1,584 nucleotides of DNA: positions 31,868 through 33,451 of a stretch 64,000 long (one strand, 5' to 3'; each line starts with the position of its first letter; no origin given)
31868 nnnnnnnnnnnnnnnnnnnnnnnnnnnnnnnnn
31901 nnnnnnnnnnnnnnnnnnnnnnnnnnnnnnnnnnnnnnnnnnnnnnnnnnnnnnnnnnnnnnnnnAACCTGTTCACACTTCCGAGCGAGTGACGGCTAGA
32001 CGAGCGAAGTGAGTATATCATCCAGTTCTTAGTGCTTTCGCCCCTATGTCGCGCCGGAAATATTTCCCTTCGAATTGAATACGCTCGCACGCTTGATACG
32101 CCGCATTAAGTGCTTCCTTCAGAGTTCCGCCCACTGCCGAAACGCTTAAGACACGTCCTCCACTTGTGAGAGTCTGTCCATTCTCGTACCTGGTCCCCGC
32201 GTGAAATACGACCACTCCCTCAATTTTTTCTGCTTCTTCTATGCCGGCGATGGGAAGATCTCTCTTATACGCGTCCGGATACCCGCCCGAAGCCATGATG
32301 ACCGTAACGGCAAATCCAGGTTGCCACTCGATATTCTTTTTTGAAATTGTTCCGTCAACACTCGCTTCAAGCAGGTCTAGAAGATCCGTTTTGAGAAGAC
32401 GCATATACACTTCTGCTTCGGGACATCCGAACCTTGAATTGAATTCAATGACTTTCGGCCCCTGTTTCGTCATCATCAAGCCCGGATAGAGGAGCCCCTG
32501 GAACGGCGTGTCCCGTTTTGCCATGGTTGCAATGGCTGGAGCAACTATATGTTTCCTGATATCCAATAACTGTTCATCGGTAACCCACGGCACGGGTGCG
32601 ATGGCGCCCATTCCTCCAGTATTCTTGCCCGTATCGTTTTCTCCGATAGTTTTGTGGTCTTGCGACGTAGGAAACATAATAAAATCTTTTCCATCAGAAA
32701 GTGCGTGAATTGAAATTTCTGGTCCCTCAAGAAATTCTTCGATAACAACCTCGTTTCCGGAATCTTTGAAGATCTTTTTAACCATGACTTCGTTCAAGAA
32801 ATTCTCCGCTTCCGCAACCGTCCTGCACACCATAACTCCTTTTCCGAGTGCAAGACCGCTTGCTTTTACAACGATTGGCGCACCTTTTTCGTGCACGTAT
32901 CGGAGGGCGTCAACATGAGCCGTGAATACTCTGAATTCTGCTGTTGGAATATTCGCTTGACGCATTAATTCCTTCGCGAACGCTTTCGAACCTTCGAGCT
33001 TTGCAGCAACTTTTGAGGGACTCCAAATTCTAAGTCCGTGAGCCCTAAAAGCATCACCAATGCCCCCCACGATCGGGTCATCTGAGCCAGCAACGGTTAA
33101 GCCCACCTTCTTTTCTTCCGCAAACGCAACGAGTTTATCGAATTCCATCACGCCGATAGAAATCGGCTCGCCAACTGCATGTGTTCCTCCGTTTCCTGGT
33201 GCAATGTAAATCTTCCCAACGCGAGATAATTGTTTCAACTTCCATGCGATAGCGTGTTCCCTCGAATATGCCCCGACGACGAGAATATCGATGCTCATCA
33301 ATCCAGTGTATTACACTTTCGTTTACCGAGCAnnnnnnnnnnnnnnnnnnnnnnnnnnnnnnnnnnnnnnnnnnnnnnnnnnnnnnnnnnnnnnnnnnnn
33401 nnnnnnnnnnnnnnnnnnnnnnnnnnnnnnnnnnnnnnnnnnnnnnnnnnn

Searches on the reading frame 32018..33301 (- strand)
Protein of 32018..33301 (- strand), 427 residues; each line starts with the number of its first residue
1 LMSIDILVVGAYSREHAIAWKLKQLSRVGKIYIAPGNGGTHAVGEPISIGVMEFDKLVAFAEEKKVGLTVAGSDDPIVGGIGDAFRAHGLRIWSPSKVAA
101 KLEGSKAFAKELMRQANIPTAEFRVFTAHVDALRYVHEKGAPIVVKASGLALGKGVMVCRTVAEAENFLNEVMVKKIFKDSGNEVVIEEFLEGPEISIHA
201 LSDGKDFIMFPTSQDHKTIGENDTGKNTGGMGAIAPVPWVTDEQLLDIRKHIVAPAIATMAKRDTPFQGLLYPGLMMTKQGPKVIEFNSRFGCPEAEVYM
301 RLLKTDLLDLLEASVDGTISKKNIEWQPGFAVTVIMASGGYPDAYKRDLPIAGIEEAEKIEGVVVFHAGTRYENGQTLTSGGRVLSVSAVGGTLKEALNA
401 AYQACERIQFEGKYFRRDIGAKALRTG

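Call 75: search_protein_families(library=pfam, proteins=[window:32018-33301:-], max_evalue=0.00001)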
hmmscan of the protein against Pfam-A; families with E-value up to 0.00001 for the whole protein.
window:32018-33301:- (427 aa): 6 families
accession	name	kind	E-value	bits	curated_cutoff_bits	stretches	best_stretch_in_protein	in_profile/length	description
PF01071.24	GARS_A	-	1.2e-72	244.2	27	1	104-296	1-194/194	Phosphoribosylglycinamide synthetase, ATP-grasp (A) domain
PF02843.22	GARS_C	-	1.9e-32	111.9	34.8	1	331-422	1-92/92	Phosphoribosylglycinamide synthetase, C domain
PF02844.21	GARS_N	-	1.5e-28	99.9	29.5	1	5-103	2-100/100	Phosphoribosylglycinamide synthetase, N domain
PF02786.22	CPSase_L_D2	-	3.9e-08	33.5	19.8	1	106-256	2-149/211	Carbamoyl-phosphate synthase L chain, ATP binding domain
PF02655.19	ATP-grasp_3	-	1.9e-06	28.5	23.2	1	110-292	9-158/160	ATP-grasp domain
PF02222.28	ATP-grasp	-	4.5e-06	26.9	27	1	112-212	2-99/179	ATP-grasp domain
